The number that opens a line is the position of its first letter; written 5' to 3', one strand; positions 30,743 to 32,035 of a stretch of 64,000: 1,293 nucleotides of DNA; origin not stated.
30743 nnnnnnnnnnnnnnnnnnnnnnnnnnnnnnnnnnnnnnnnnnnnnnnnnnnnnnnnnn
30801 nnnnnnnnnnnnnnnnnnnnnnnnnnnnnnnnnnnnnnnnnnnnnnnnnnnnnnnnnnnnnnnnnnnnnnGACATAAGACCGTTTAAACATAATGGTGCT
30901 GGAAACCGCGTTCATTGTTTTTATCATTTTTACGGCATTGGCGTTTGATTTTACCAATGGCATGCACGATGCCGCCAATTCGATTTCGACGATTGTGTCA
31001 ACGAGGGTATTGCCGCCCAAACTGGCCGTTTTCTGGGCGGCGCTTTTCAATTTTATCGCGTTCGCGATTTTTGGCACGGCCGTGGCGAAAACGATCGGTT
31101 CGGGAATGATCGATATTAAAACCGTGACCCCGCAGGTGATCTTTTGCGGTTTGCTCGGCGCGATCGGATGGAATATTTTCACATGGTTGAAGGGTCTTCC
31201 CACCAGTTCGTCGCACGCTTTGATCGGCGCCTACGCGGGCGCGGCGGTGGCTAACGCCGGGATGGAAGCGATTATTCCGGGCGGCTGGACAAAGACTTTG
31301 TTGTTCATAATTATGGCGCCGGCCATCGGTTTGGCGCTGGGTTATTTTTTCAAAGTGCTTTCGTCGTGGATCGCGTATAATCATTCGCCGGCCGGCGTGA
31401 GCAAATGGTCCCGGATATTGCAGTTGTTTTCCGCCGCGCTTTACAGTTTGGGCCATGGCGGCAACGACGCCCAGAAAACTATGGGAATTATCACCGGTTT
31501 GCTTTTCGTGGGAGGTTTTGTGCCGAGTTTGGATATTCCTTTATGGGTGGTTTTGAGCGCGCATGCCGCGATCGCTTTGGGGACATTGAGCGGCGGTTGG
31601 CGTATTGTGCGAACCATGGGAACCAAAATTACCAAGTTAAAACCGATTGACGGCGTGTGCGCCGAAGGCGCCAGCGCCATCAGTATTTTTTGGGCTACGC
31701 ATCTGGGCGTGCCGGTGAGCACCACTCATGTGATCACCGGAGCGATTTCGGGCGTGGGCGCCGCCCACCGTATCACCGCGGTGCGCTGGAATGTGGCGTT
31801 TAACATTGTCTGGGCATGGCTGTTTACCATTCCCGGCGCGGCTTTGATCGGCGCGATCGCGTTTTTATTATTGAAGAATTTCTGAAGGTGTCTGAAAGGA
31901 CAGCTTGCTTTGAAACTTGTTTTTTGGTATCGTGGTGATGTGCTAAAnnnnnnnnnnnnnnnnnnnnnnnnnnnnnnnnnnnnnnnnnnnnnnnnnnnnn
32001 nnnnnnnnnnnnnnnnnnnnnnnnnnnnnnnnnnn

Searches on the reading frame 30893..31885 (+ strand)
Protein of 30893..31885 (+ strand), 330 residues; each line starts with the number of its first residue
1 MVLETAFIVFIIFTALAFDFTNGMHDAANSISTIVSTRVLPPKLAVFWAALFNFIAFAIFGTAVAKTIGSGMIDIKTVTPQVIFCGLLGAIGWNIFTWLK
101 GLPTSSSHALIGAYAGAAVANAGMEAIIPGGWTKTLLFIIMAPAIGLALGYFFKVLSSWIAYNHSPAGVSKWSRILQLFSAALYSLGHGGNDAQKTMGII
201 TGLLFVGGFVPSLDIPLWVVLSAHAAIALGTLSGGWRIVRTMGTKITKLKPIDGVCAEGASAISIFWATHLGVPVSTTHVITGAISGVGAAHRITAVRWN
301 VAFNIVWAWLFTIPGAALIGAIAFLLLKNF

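Call 72: search_protein_families(library=pfam, proteins=[window:30893-31885:+], max_evalue=0.001)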
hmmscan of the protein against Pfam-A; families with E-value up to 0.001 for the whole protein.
window:30893-31885:+ (330 aa): 1 family
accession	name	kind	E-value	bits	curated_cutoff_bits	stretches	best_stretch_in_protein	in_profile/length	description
PF01384.25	PHO4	-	4.8e-88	295.9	33.7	1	22-320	1-350/350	Phosphate transporter family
